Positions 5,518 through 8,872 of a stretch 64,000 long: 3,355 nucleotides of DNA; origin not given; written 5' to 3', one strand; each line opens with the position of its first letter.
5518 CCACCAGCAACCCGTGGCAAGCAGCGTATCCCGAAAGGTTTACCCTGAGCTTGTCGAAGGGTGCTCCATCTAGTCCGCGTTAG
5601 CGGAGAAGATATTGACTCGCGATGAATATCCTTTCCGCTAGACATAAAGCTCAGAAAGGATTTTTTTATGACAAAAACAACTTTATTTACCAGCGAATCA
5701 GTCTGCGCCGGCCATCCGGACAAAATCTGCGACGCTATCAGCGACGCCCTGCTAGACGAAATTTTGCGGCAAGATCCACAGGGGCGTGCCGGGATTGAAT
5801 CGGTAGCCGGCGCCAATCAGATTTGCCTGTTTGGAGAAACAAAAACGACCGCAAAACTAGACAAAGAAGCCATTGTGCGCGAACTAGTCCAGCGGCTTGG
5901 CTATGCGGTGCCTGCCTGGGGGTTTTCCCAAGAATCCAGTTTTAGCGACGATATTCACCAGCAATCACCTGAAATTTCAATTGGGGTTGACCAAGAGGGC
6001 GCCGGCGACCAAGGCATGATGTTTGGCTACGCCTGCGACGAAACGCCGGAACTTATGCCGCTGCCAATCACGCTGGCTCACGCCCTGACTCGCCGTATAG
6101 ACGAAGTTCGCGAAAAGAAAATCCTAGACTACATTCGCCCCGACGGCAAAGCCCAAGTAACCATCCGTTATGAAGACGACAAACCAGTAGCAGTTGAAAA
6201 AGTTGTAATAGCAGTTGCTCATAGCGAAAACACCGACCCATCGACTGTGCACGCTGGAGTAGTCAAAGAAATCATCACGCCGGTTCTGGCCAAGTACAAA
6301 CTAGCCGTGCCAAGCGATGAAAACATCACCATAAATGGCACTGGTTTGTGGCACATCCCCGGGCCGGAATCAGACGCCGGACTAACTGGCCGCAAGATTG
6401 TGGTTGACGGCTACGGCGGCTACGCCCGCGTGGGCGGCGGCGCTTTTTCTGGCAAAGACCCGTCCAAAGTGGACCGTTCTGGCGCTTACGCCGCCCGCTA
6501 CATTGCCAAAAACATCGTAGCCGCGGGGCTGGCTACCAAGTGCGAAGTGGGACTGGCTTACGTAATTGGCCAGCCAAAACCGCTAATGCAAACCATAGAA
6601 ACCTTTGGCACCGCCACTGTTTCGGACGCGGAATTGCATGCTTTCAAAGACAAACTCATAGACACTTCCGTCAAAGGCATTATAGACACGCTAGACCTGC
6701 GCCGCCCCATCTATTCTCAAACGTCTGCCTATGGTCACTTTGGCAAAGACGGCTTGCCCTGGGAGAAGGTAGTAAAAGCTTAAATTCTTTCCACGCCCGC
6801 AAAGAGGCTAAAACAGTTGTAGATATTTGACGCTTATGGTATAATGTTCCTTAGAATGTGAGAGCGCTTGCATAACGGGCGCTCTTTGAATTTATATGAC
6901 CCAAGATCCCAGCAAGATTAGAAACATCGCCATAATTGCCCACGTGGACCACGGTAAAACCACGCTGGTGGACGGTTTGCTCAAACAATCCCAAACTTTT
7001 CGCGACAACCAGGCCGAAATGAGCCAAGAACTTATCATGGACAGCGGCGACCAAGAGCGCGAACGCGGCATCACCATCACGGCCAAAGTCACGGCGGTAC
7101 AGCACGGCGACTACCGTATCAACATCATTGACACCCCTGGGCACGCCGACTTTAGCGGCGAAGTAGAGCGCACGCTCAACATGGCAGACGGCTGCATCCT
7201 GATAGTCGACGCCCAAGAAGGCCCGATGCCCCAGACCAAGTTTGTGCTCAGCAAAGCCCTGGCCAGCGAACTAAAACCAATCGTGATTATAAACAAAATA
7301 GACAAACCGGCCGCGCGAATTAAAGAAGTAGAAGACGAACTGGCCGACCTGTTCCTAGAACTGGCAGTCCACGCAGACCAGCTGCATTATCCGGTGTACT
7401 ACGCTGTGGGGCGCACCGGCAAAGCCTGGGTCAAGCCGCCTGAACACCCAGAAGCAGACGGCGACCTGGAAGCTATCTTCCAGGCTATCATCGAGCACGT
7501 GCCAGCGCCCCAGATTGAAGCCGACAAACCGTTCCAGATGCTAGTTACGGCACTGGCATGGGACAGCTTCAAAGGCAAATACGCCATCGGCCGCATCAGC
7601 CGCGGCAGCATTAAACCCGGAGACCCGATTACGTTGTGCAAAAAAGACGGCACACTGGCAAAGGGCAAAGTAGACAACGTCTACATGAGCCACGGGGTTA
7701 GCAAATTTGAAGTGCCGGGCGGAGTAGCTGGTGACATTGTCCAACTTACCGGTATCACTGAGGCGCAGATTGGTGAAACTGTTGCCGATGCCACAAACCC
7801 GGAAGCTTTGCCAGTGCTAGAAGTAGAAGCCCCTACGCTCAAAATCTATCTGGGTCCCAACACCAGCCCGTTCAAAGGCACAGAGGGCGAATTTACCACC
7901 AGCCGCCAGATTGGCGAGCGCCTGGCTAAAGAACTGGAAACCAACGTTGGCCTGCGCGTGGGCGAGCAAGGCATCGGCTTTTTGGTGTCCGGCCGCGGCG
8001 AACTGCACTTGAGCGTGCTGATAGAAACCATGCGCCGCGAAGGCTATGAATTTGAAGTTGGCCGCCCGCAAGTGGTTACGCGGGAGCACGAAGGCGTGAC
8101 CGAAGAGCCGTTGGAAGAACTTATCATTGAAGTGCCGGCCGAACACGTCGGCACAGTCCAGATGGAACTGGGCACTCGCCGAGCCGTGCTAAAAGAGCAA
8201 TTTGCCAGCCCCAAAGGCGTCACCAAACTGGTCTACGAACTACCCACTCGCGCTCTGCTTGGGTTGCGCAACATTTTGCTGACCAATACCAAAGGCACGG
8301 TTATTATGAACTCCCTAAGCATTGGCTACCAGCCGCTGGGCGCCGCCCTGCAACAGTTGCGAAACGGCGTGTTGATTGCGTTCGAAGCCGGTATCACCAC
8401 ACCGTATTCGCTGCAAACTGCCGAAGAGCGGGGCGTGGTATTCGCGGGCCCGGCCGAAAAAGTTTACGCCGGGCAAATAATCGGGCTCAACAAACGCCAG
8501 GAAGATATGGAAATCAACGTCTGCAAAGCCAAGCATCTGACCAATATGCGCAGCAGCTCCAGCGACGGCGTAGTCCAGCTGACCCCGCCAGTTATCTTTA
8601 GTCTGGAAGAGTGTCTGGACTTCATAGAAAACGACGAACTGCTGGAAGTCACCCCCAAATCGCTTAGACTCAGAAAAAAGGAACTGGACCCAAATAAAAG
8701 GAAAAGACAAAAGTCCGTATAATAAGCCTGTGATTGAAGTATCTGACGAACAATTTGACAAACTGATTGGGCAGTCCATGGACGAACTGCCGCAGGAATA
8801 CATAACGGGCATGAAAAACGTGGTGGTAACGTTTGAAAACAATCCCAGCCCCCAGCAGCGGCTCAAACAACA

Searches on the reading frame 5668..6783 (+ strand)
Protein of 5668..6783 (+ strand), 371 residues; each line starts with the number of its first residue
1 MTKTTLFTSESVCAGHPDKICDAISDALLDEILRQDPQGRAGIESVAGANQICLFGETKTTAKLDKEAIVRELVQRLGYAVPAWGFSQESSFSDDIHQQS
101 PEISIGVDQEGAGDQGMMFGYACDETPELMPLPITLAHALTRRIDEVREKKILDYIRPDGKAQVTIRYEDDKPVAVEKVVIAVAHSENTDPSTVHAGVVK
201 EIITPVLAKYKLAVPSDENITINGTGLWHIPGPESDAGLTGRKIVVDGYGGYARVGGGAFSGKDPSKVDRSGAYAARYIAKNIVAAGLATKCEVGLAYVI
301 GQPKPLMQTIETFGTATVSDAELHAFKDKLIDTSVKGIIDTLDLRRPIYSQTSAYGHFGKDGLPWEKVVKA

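Call 5: search_protein_families(library=pfam, proteins=[window:5668-6783:+])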
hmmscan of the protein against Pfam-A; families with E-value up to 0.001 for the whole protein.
window:5668-6783:+ (371 aa): 3 families
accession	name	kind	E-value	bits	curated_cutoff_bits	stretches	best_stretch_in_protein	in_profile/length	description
PF02773.21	S-AdoMet_synt_C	-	3.2e-58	196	25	1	230-367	1-138/138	S-adenosylmethionine synthetase, C-terminal domain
PF02772.21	S-AdoMet_synt_M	-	3.3e-41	140.6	29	1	110-226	2-118/120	S-adenosylmethionine synthetase, central domain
PF00438.25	S-AdoMet_synt_N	-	2.2e-29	102.4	33.1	1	5-101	2-99/99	S-adenosylmethionine synthetase, N-terminal domain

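Call 8: find_related_loci(query=window:5668-6783:+, collection=genome_contigs, flank=6000)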
Query window:5668-6783:+ (371 aa) in genome_contigs; peptide patterns used: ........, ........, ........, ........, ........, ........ (x = any residue, [..] = any of these).
600 stretches matched a pattern (row limit reached: there are more); 598 encode a relative of the query (tblastn E <= 1e-3); the best 80 are kept; 80 distinct loci.
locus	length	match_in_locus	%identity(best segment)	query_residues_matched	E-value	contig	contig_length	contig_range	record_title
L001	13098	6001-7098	62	2-368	2e-152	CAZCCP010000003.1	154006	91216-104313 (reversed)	MAG TPA_asm: uncultured Candidatus Saccharibacteria bacterium isolate SRP200132_co1_638 genome assembly, contig: NODE_90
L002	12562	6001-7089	60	4-367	1e-149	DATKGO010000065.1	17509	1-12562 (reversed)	MAG TPA_asm: Patescibacteria group bacterium isolate SMAG_U14553 k141_11147, whole genome shotgun sequence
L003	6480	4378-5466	55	6-369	3e-131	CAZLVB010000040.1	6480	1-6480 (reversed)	MAG TPA_asm: uncultured Gammaproteobacteria bacterium isolate SRP269290_co3_1053 genome assembly, contig: NODE_17409_len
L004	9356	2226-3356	53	6-367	4e-126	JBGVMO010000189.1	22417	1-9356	MAG: Eubacteriales bacterium isolate fecal_MAG_256 fecal_MAG_256_contig_0189, whole genome shotgun sequence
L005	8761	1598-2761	52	1-371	5e-125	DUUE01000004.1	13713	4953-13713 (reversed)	MAG TPA_asm: Bacillota bacterium isolate AS08sgBPME_165 287741_AS08, whole genome shotgun sequence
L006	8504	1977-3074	53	6-370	1e-123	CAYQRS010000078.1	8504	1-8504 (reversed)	MAG TPA_asm: uncultured Eubacteriales bacterium isolate SRP350583_co2_305 genome assembly, contig: NODE_12715_length_850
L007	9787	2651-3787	51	3-366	6e-123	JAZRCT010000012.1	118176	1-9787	MAG: Eubacteriales bacterium isolate T1900045511_YK20190205.MAGScoT_cleanbin_000008 SGB_7558_k141_2276213, whole genome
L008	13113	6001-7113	52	3-371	9e-123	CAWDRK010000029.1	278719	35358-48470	MAG: Candidatus Acidoferrales bacterium isolate MFD05377.bin.2.18 genome assembly, contig: contig_42591, whole genome sh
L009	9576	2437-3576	52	3-367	1e-122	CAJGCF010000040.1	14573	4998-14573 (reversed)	MAG: uncultured Clostridia bacterium isolate MAG09 genome assembly, contig: k141_4661820_length_14573_cov_15.6497, whole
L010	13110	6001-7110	52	3-371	2e-121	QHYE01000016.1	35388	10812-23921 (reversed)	MAG: Acidobacteria bacterium isolate gp2 AA96 14_0903_13_30cm_scaffold_390649_curated, whole genome shotgun sequence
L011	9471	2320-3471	51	3-371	1e-121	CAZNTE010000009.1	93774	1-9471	MAG TPA_asm: uncultured Tissierellaceae bacterium isolate binchicken_co173_922 genome assembly, contig: NODE_726_length_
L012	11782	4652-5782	52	6-367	1e-121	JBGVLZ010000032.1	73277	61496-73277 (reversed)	MAG: Eubacteriales bacterium isolate fecal_MAG_27 fecal_MAG_27_contig_0032, whole genome shotgun sequence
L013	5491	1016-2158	52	6-371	4e-122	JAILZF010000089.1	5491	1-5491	MAG: Alicyclobacillus sp. isolate HOT.Cluster.61 Contig89, whole genome shotgun sequence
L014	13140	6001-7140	51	3-367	9e-122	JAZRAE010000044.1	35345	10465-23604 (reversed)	MAG: Eubacteriales bacterium isolate T1900045144_TC20190138.MAGScoT_cleanbin_000022 SGB_4934_k141_702890, whole genome s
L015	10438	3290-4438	51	6-371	5e-120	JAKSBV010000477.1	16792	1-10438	MAG: Bacillota bacterium isolate MAG.222 k141_1070549, whole genome shotgun sequence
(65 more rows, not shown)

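Call 12: find_encoding_contigs(protein=window:5668-6783:+, flank=3000, max_places=6)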
Protein window:5668-6783:+ (371 aa): 3 contigs read that carry it; 1 place shown.
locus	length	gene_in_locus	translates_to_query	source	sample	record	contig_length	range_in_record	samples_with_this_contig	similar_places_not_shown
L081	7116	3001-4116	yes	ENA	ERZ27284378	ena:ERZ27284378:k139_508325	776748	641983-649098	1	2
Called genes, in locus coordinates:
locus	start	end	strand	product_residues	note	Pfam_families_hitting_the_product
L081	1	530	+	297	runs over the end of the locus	PF14378:PAP2_3, PF01569:PAP2, PF14360:PAP2_C (weak)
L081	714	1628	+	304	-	-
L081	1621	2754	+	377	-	PF01717:Meth_synt_2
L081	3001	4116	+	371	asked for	PF00438:S-AdoMet_synt_N, PF02772:S-AdoMet_synt_M, PF02773:S-AdoMet_synt_C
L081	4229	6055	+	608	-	PF00009:GTP_EFTU, PF01926:MMR_HSR1 (faint), PF03144:GTP_EFTU_D2, PF22042:EF-G_D2 (weak), PF00679:EFG_C, PF21018:BipA_C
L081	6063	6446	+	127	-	PF06262:Zincin_1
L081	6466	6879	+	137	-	-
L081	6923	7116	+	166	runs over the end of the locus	-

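Call 13: find_homologous_proteins(query=window:5668-6783:+, max_evalue=1e-80)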
Query window:5668-6783:+ (371 aa): 7993 proteins with E <= 1e-80 among 8000 candidates; the best 120 are listed.
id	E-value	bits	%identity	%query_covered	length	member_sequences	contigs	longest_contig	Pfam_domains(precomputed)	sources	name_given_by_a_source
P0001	0.0e+0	1075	77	85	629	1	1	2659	PF00438.26,PF02772.22,PF02773.22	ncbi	-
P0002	5.9e-246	834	100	100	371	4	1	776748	PF00438.26,PF02772.22,PF02773.22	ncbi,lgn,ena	-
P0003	3.6e-228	775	93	99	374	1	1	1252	PF00438.26,PF02772.22,PF02773.22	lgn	-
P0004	5.5e-226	768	91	100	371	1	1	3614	PF00438.26,PF02772.22,PF02773.22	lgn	-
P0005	2.5e-218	743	88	100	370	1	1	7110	PF00438.26,PF02772.22,PF02773.22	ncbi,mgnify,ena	mgnify:CR=1 FL=1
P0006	3.1e-216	736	86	100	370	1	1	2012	PF00438.26,PF02772.22,PF02773.22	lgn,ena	-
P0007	1.2e-215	734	87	100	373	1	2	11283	PF00438.26,PF02772.22,PF02773.22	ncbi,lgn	ncbi:MAG: methionine adenosyltransferase [Patescibacteria group bacterium]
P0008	6.0e-213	725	85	99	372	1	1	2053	PF00438.26,PF02772.22,PF02773.22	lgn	-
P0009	6.3e-213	725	86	100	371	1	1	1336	PF00438.26,PF02772.22,PF02773.22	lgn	-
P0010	1.5e-212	724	85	100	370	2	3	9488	PF00438.26,PF02772.22,PF02773.22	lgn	-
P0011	4.4e-212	722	86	99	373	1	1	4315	PF00438.26,PF02772.22,PF02773.22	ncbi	-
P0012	1.8e-211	720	86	99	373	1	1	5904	PF00438.26,PF02772.22,PF02773.22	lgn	-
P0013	4.3e-211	719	85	99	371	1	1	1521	PF00438.26,PF02772.22,PF02773.22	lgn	-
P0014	7.9e-210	715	85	99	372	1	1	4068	PF00438.26,PF02772.22,PF02773.22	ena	-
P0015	9.3e-210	714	86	100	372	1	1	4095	PF00438.26,PF02772.22,PF02773.22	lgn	-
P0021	1.1e-208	711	84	99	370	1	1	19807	PF00438.26,PF02772.22,PF02773.22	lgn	-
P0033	5.4e-204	695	82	99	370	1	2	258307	PF00438.26,PF02772.22,PF02773.22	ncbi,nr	ncbi:MAG TPA: methionine adenosyltransferase [Candidatus Saccharimonadales bacterium]|nr:methionine 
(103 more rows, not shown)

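Call 14: find_encoding_contigs(protein=P0007, flank=4000, max_places=4)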
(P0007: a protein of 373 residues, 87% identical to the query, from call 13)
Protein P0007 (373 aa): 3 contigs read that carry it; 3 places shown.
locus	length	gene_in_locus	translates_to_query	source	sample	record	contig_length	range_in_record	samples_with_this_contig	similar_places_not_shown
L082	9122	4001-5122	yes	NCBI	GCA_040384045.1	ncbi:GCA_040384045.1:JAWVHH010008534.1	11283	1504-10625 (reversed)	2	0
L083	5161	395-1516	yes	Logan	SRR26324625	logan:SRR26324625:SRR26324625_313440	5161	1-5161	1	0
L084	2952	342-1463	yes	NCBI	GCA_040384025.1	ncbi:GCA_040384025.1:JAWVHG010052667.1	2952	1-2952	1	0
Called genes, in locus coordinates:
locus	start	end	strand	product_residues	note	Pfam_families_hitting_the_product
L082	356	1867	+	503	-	PF19077:Big_13 (faint)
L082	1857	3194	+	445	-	PF00512:HisKA, PF02518:HATPase_c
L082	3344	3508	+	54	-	-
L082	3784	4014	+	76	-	-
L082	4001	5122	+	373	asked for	PF00438:S-AdoMet_synt_N, PF02772:S-AdoMet_synt_M, PF02773:S-AdoMet_synt_C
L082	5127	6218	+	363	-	-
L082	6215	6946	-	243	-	PF02683:DsbD_TM (weak), PF13386:DsbD_2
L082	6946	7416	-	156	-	PF00085:Thioredoxin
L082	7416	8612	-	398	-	PF06068:TIP49 (weak), PF00158:Sigma54_activat (faint), PF05496:RuvB_N, PF00004:AAA, PF07728:AAA_5 (weak), PF13173:AAA_14 (weak), PF16193:AAA_assoc_2, PF12002:MgsA_C, +3 more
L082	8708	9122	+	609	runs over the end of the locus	PF00009:GTP_EFTU, PF01926:MMR_HSR1 (weak), PF03144:GTP_EFTU_D2, PF22042:EF-G_D2 (weak), PF00679:EFG_C, PF21018:BipA_C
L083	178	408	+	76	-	-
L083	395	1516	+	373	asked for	PF00438:S-AdoMet_synt_N, PF02772:S-AdoMet_synt_M, PF02773:S-AdoMet_synt_C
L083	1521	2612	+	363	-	-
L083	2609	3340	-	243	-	PF02683:DsbD_TM (weak), PF13386:DsbD_2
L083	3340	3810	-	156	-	PF00085:Thioredoxin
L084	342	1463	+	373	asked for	PF00438:S-AdoMet_synt_N, PF02772:S-AdoMet_synt_M, PF02773:S-AdoMet_synt_C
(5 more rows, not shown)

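Call 15: find_encoding_contigs(protein=P0021, flank=4000, max_places=4)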
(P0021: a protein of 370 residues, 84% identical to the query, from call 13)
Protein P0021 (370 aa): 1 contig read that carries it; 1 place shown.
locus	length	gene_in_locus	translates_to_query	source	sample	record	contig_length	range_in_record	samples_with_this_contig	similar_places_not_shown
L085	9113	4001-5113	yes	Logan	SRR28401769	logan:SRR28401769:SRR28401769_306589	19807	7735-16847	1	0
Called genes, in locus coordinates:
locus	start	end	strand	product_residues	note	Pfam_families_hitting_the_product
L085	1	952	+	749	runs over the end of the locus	PF00912:Transgly, PF00905:Transpeptidase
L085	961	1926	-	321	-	PF02655:ATP-grasp_3 (weak), PF07478:Dala_Dala_lig_C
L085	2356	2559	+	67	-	-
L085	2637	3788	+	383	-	PF07995:GSDH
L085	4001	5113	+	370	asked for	PF00438:S-AdoMet_synt_N, PF02772:S-AdoMet_synt_M, PF02773:S-AdoMet_synt_C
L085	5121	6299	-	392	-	PF05496:RuvB_N, PF01078:Mg_chelatase (faint), PF13191:AAA_16 (faint), PF13401:AAA_22 (faint), PF00004:AAA, PF13173:AAA_14 (weak), PF16193:AAA_assoc_2, PF12002:MgsA_C, +1 more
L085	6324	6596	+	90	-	-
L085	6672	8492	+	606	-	PF00009:GTP_EFTU, PF01926:MMR_HSR1 (faint), PF03144:GTP_EFTU_D2, PF22042:EF-G_D2 (weak), PF00679:EFG_C, PF21018:BipA_C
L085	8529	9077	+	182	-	-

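Call 16: find_encoding_contigs(protein=P0033, flank=4000, max_places=4)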
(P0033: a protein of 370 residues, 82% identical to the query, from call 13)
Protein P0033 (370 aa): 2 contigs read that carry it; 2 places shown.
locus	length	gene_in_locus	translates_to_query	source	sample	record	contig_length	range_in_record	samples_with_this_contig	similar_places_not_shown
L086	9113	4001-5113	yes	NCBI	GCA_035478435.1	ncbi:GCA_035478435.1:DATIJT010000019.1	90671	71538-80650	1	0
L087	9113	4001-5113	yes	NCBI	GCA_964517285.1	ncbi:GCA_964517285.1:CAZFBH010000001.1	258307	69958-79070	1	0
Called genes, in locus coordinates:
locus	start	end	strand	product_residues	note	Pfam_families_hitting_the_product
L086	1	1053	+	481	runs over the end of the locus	PF03109:ABC1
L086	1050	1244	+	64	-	-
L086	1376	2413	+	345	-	PF01636:APH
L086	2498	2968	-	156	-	-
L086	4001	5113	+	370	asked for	PF00438:S-AdoMet_synt_N, PF02772:S-AdoMet_synt_M, PF02773:S-AdoMet_synt_C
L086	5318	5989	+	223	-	-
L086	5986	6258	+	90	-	-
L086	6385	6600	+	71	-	PF04070:DUF378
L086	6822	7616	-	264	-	PF01061:ABC2_membrane (weak), PF12679:ABC2_membrane_2, PF12730:ABC2_membrane_4, PF12698:ABC2_membrane_3, PF10920:DUF2705, PF13346:ABC2_membrane_5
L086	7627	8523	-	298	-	PF00005:ABC_tran, PF13304:AAA_21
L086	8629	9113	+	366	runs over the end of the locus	PF00903:Glyoxalase (weak), PF14696:Glyoxalase_5 (faint), PF00903:Glyoxalase, PF13669:Glyoxalase_4 (weak)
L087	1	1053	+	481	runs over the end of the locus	PF03109:ABC1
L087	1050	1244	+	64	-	-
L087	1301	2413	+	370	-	PF01636:APH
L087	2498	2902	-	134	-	-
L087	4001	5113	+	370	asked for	PF00438:S-AdoMet_synt_N, PF02772:S-AdoMet_synt_M, PF02773:S-AdoMet_synt_C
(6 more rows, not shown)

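Call 19: find_encoding_contigs(protein=P0004, flank=3000, max_places=3)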
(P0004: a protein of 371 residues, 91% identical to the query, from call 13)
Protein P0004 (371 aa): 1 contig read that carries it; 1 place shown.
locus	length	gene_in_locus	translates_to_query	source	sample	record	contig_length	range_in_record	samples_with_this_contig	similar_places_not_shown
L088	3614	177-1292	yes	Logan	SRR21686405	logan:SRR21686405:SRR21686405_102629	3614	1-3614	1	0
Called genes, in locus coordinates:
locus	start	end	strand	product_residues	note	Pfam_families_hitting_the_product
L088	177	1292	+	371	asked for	PF00438:S-AdoMet_synt_N, PF02772:S-AdoMet_synt_M, PF02773:S-AdoMet_synt_C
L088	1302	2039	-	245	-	PF02683:DsbD_TM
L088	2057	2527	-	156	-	PF00085:Thioredoxin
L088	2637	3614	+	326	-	?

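Call 20: find_encoding_contigs(protein=P0005, flank=4000, max_places=3)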
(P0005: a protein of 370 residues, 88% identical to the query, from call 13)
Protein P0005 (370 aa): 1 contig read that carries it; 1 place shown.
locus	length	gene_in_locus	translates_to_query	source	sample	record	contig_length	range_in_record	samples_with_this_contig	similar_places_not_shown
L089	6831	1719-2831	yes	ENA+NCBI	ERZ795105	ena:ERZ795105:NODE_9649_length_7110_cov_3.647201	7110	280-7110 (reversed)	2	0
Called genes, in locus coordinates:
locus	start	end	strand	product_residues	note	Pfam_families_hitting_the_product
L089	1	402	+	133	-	?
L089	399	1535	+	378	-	PF01717:Meth_synt_2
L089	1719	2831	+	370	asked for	PF00438:S-AdoMet_synt_N, PF02772:S-AdoMet_synt_M, PF02773:S-AdoMet_synt_C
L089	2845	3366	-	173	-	PF00080:Sod_Cu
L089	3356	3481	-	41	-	-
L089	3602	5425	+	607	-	PF00009:GTP_EFTU, PF01926:MMR_HSR1 (faint), PF03144:GTP_EFTU_D2, PF22042:EF-G_D2 (faint), PF00679:EFG_C, PF21018:BipA_C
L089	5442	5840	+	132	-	PF06262:Zincin_1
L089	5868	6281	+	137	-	-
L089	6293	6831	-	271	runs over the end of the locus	?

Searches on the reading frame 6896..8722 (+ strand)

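Call 5: search_protein_families(library=pfam, proteins=[window:6896-8722:+])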
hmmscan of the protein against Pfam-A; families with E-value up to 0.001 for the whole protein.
window:6896-8722:+ (608 aa): 6 families
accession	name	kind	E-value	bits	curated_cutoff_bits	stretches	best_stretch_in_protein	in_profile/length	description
PF00009.33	GTP_EFTU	-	9.6e-57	192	26.5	1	7-203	2-187/188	Elongation factor Tu GTP binding domain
PF21018.2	BipA_C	-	1.9e-42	143.9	23.8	1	490-598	1-109/110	TypA/BipA C-terminal domain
PF03144.31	GTP_EFTU_D2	-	1.3e-13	51.6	30.3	1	227-296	1-72/73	Elongation factor Tu domain 2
PF00679.30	EFG_C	-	5.2e-13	49.3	27.9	1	403-486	3-86/89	Elongation factor G C-terminus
PF22042.2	EF-G_D2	-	4.2e-07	30.4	27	1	212-297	1-82/84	Elongation factor G domain 2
PF01926.29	MMR_HSR1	-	7.8e-06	26.4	21.9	1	54-134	27-113/113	50S ribosome-binding GTPase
